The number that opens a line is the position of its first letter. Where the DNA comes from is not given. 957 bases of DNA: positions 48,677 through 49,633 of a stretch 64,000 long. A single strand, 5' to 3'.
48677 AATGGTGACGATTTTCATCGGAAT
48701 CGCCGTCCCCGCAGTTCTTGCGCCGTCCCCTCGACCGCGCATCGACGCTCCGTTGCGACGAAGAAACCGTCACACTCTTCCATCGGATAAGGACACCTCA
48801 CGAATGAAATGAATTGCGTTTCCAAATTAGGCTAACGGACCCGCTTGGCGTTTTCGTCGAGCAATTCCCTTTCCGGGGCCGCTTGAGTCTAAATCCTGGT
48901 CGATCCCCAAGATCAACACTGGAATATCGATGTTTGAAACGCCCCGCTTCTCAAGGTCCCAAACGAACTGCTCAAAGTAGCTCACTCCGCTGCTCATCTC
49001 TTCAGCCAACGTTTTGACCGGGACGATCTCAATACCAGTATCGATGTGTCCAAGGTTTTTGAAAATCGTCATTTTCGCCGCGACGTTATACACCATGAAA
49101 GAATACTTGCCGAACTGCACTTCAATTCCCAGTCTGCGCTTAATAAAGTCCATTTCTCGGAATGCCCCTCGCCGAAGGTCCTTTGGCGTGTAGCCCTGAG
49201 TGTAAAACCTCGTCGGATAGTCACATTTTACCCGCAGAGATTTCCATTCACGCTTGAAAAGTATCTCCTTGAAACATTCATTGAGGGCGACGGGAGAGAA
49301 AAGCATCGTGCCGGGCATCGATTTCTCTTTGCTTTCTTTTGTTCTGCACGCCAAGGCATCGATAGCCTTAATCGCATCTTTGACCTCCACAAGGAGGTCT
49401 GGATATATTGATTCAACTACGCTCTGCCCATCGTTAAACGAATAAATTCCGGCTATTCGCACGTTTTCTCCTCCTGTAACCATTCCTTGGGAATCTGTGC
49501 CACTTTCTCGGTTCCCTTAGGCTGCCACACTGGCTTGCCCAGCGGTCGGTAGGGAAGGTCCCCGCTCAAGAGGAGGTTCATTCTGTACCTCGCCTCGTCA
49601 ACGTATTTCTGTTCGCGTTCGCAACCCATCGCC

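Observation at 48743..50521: Type II restriction-modification cassette inserted co-directionally between flhA and flhF inside the flagellar export operon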

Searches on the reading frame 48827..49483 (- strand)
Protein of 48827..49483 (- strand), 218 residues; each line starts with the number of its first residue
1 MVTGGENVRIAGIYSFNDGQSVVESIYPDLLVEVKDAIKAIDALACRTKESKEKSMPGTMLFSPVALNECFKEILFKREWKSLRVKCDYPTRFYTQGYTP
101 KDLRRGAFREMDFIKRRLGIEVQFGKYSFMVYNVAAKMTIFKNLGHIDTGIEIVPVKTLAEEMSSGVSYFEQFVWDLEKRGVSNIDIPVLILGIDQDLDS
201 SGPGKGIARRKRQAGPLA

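Call 3: search_protein_families(library=pfam, proteins=[window:48827-49483:-], max_evalue=0.1)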
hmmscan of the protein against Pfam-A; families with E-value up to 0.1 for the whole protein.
window:48827-49483:- (218 aa): 1 family
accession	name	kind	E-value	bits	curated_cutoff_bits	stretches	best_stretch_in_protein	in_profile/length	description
PF09195.17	Endonuc-BglII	-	2.8e-19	69.9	26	1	20-195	3-163/163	Restriction endonuclease BglII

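Call 4: search_protein_families(library=ncbifam, proteins=[window:48827-49483:-], max_evalue=0.1)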
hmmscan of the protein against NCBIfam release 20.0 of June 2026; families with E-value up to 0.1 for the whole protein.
window:48827-49483:- (218 aa): 0 families

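Call 5: search_solved_structures(query=window:48827-49483:-, max_evalue=10, show_alignments=3)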
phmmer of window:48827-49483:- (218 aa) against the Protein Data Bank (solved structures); distinct sequences matched with E-value up to 10: 3.
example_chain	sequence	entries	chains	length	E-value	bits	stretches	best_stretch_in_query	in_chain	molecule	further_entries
1sdo_A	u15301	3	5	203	1.6e-37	132.5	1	9-194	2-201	BstYI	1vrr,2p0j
1d2i_A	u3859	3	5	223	6.7e-09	38.9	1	24-200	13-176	PROTEIN (RESTRICTION ENDONUCLEASE BGLII) | ENDONUCLEASE BGLII | RESTRICTION ENDONUCLEASE BGLII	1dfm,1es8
1bam_A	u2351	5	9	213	0.7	12.7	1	114-173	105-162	ENDONUCLEASE BamH I | PROTEIN (BAMHI (E.C.3.1.21.4)) | TYPE II RESTRICTION ENZYME BAMHI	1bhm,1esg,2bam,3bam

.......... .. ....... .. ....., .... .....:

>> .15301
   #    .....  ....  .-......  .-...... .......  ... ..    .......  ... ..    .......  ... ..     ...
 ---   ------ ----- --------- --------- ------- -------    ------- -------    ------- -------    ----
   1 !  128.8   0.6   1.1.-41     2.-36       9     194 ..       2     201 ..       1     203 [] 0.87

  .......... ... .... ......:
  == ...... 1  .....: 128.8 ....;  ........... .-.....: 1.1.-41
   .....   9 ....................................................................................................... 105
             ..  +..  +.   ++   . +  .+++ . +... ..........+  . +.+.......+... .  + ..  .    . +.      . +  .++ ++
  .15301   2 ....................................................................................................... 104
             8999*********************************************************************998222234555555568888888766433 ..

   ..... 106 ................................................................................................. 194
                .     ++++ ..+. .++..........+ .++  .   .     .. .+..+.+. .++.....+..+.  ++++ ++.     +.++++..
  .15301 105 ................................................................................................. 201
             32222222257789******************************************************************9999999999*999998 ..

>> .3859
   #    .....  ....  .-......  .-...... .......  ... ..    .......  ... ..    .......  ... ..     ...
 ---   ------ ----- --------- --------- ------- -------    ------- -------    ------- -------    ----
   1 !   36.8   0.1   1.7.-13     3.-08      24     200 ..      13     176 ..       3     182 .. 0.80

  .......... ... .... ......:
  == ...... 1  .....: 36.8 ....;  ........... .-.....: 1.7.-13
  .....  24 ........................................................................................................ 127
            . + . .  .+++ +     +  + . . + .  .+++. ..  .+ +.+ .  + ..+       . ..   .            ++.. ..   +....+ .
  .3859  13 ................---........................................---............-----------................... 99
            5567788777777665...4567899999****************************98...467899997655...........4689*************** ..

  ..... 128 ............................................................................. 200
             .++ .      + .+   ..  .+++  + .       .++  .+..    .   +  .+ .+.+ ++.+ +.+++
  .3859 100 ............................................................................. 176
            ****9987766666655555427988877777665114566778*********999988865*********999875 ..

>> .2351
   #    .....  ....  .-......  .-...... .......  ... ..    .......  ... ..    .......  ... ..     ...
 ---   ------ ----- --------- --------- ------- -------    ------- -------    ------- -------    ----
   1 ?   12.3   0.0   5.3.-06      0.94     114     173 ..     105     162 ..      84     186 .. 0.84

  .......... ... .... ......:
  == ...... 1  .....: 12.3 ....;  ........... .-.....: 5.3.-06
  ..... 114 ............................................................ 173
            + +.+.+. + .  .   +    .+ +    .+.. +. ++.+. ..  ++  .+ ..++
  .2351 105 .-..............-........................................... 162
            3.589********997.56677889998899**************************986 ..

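Call 12: find_homologous_proteins(query=window:48830-49462:-)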
Query seq(211 aa) (211 aa): 5539 proteins with E <= 0.001 among 5726 candidates; the best 120 are listed.
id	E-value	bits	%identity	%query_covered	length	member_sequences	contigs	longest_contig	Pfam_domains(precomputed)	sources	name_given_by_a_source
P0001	7.3e-136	468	100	100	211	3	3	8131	PF09195.18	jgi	-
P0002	9.6e-97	341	81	89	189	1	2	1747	PF09195.18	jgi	jgi:Restriction endonuclease BglII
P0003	2.2e-95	336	79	89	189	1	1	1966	PF09195.18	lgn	-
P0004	2.3e-94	333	77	89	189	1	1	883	PF09195.18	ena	-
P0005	8.9e-94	331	78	89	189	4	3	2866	PF09195.18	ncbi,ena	-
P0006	3.1e-93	329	79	89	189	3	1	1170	PF09195.18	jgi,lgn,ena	-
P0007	7.7e-93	328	71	97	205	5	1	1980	PF09195.18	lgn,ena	-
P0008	9.3e-93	328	78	89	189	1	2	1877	PF09195.18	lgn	-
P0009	7.0e-92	325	77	89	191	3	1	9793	PF09195.18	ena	-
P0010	1.0e-91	324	76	89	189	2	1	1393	PF09195.18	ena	-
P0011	1.3e-91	324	76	89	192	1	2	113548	PF09195.18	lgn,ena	-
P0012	1.5e-91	324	76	89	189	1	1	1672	PF09195.18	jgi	jgi:hypothetical protein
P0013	1.8e-91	323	75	90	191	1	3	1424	PF09195.18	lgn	-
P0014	2.4e-91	323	74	89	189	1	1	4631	PF09195.18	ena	-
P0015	2.9e-91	323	77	89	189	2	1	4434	PF09195.18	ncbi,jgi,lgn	jgi:hypothetical protein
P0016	4.1e-91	322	74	89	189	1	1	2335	PF09195.18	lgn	-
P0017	5.4e-91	322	77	89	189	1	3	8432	PF09195.18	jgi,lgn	-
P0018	1.0e-90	321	74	89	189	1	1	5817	PF09195.18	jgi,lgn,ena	jgi:hypothetical protein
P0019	1.2e-90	321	73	89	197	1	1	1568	PF09195.18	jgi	jgi:hypothetical protein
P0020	4.6e-90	319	73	89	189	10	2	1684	PF09195.18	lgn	-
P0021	4.9e-90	319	72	89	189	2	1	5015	PF09195.18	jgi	jgi:hypothetical protein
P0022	5.6e-90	318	75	89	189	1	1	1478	PF09195.18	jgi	jgi:hypothetical protein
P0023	5.8e-90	318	73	89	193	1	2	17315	PF09195.18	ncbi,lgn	-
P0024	7.4e-90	318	76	89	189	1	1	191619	PF09195.18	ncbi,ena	-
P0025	8.9e-90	318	73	89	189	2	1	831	PF09195.18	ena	-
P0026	9.0e-90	318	74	90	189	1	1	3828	PF09195.18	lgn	-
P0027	1.0e-89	318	74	89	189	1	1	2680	PF09195.18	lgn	-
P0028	1.0e-89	318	76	89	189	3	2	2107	PF09195.18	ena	-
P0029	1.4e-89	317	75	89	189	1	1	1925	PF09195.18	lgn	-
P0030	1.6e-89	317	73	89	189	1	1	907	PF09195.18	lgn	-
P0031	1.9e-89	317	74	89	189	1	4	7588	PF09195.18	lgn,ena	-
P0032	1.9e-89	317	73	89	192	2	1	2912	PF09195.18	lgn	-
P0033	1.9e-89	317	74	89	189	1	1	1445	PF09195.18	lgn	-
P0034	3.1e-89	316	73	89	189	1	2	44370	PF09195.18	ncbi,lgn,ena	-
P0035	3.3e-89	316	75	89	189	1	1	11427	PF09195.18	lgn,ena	-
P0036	4.1e-89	316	72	89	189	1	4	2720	PF09195.18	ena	-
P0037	5.3e-89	315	76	89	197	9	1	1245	PF09195.18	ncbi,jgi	-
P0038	7.1e-89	315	72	89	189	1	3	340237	PF09195.18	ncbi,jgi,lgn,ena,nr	ncbi:MAG TPA: BglII/BstYI family type II restriction endonuclease [Candidatus Brocadiia bacterium]|n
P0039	7.7e-89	315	73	89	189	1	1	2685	PF09195.18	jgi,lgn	jgi:hypothetical protein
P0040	9.0e-89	315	74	89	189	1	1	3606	PF09195.18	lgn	-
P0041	1.0e-88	314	73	89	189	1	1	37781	PF09195.18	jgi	-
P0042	1.3e-88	314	71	89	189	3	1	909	PF09195.18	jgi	-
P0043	1.5e-88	314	72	89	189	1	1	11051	PF09195.18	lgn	-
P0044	1.6e-88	314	73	89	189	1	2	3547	PF09195.18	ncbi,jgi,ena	-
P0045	2.1e-88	313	73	89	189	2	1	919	PF09195.18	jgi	jgi:hypothetical protein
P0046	2.2e-88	313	74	89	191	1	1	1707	PF09195.18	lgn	-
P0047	2.4e-88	313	74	89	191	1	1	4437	PF09195.18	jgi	jgi:hypothetical protein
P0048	2.5e-88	313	72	89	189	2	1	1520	PF09195.18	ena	-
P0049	2.8e-88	313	73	89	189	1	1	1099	PF09195.18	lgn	-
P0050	3.0e-88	313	73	89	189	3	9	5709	PF09195.18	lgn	-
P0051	3.2e-88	313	74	89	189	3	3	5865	PF09195.18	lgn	-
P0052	5.8e-88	312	73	89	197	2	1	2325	PF09195.18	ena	-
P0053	1.0e-87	311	72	89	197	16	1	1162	PF09195.18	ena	-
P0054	1.1e-87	311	73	89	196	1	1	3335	PF09195.18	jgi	jgi:hypothetical protein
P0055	1.3e-87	311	73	89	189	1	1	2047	PF09195.18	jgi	jgi:hypothetical protein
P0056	1.3e-87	311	72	89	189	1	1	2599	PF09195.18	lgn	-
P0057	1.4e-87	311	73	89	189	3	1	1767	PF09195.18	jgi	jgi:hypothetical protein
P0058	1.4e-87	311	75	88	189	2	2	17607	PF09195.18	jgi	jgi:hypothetical protein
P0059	1.7e-87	310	72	89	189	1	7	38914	PF09195.18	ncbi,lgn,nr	ncbi:MAG: restriction endonuclease [Planctomycetes bacterium]|nr:restriction endonuclease [Planctomy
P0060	1.8e-87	310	74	89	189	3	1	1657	PF09195.18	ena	-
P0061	1.8e-87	310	72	89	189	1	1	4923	PF09195.18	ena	-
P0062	2.0e-87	310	73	89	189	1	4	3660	PF09195.18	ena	-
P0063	2.0e-87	310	73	89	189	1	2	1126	PF09195.18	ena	-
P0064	2.0e-87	310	76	89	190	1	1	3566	PF09195.18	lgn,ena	-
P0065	2.2e-87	310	74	89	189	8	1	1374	PF09195.18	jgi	jgi:hypothetical protein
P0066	2.5e-87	310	73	89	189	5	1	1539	PF09195.18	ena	-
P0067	2.5e-87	310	73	89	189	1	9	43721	PF09195.18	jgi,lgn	jgi:hypothetical protein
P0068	2.8e-87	310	74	89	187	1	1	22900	PF09195.18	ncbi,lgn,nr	ncbi:MAG: restriction endonuclease [Deltaproteobacteria bacterium]|nr:restriction endonuclease [Delt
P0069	2.9e-87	310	71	90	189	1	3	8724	PF09195.18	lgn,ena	-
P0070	3.2e-87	309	70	93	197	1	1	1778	PF09195.18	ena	-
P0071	3.5e-87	309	72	89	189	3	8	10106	PF09195.18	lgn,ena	-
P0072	4.9e-87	309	71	89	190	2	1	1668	PF09195.18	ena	-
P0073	5.2e-87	309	74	89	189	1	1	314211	PF09195.18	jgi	jgi:Restriction endonuclease BglII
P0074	5.4e-87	309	73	89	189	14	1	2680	PF09195.18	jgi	-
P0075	5.8e-87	309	71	89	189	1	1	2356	PF09195.18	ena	-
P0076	6.3e-87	309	73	89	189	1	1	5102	PF09195.18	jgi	jgi:hypothetical protein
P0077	7.4e-87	308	73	89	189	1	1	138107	PF09195.18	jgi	jgi:hypothetical protein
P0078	9.0e-87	308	74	89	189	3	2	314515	PF09195.18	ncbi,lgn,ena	-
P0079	9.4e-87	308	73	89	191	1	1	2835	PF09195.18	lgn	-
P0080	9.5e-87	308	73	89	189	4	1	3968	PF09195.18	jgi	jgi:hypothetical protein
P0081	1.3e-86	307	71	89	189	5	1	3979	PF09195.18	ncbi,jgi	-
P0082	1.6e-86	307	71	89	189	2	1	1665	PF09195.18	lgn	-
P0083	2.0e-86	307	71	89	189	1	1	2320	PF09195.18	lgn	-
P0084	2.0e-86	307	70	92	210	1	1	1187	PF09195.18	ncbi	-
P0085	2.4e-86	307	70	93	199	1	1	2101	PF09195.18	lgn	-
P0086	2.4e-86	307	72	89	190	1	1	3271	PF09195.18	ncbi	-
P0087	2.4e-86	307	70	92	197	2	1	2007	PF09195.18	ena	-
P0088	2.5e-86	307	74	89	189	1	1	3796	PF09195.18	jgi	jgi:hypothetical protein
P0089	3.2e-86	306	71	89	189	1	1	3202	PF09195.18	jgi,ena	-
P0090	3.3e-86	306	73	89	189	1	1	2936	PF09195.18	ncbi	-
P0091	4.2e-86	306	69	93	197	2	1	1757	PF09195.18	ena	-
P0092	4.2e-86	306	69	93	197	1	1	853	PF09195.18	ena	-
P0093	4.2e-86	306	73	89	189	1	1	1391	PF09195.18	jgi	jgi:hypothetical protein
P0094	4.3e-86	306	72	89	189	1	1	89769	PF09195.18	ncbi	-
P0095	4.3e-86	306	73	89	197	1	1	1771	PF09195.18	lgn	-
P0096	4.4e-86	306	72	89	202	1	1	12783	PF09195.18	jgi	jgi:hypothetical protein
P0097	5.0e-86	306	73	89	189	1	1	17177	PF09195.18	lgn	-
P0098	5.0e-86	306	71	89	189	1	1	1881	PF09195.18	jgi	jgi:hypothetical protein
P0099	5.3e-86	306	71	89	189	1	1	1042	PF09195.18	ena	-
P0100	5.4e-86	305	71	90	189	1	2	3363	PF09195.18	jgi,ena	-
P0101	6.2e-86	305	71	89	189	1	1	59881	PF09195.18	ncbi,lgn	-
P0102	8.6e-86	305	70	89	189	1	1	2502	PF09195.18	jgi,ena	-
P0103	8.9e-86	305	71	89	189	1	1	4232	PF09195.18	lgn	-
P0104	1.2e-85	304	72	89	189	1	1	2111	PF09195.18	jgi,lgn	jgi:hypothetical protein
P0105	1.3e-85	304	72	89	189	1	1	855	PF09195.18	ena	-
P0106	1.6e-85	304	70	89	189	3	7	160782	PF09195.18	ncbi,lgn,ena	ncbi:MAG: BglII/BstYI family type II restriction endonuclease [Planctomycetota bacterium]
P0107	2.0e-85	304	74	89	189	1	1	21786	PF09195.18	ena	-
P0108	2.3e-85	303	70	89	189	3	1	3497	PF09195.18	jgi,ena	-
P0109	2.3e-85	303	73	89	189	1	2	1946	PF09195.18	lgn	-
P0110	2.4e-85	303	71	90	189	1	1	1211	PF09195.18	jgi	jgi:hypothetical protein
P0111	2.5e-85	303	74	89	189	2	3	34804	PF09195.18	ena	-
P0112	2.6e-85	303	70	89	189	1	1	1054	PF09195.18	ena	-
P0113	2.7e-85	303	70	89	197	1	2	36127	PF09195.18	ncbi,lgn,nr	ncbi:MAG TPA: BglII/BstYI family type II restriction endonuclease [Verrucomicrobiae bacterium]|nr:Bg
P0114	3.1e-85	303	71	89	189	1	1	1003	PF09195.18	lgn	-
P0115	3.4e-85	303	71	89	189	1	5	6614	PF09195.18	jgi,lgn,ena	-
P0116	3.6e-85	303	72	89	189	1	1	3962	PF09195.18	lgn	-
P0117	3.6e-85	303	71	90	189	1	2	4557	PF09195.18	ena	-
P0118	3.7e-85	303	74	89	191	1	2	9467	PF09195.18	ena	-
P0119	8.0e-85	302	72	89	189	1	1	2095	PF09195.18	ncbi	-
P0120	8.4e-85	302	71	89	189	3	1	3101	PF09195.18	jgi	-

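Call 15: find_encoding_contigs(protein=P0001, flank=10000, max_places=8)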
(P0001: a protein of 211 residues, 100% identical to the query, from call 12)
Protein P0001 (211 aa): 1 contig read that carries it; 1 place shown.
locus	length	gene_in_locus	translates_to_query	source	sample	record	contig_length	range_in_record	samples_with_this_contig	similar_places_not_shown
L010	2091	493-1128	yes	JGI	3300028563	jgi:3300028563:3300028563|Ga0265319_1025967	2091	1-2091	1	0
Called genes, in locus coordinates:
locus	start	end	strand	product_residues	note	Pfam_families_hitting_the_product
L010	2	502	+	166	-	?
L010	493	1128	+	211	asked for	PF09195:Endonuc-BglII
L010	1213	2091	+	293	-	?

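Call 37: find_encoding_contigs(protein=P0113, flank=7000, max_places=2)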
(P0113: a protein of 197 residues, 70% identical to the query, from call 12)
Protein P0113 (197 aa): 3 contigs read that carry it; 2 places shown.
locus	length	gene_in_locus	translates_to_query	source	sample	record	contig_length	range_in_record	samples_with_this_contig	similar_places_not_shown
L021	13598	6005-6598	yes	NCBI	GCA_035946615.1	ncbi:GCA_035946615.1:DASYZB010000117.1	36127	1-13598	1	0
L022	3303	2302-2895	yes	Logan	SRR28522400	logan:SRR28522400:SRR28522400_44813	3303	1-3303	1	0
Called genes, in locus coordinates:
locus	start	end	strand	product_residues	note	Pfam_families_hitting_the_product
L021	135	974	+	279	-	PF01261:AP_endonuc_2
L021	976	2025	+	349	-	PF01408:GFO_IDH_MocA, PF22725:GFO_IDH_MocA_C3, PF02894:GFO_IDH_MocA_C (faint)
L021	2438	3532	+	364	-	PF00154:RecA_N, PF06745:ATPase (faint), PF08423:Rad51, PF27531:MT3502_N (weak), PF01637:ATPase_2 (faint), PF21096:RecA_C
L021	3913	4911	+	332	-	-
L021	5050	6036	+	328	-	PF01555:N6_N4_Mtase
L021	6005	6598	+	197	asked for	PF09195:Endonuc-BglII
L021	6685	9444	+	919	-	PF08335:GlnD_UR_UTase, PF27444:GlnD_3rd, PF01966:HD (weak), PF01842:ACT (faint), PF13291:ACT_4 (faint), PF22754:bHLH-TF_ACT-like_plant (faint), PF24931:ACT_ACR9_3rd, PF26956:ACT_ACR_D1 (weak)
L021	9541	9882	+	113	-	PF01155:HypA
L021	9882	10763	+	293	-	PF02492:cobW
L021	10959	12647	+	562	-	PF00370:FGGY_N, PF02782:FGGY_C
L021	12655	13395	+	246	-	PF00596:Aldolase_II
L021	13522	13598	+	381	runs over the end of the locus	PF01263:Aldose_epim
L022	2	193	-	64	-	?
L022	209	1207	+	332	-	-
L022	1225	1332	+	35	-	-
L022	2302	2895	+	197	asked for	PF09195:Endonuc-BglII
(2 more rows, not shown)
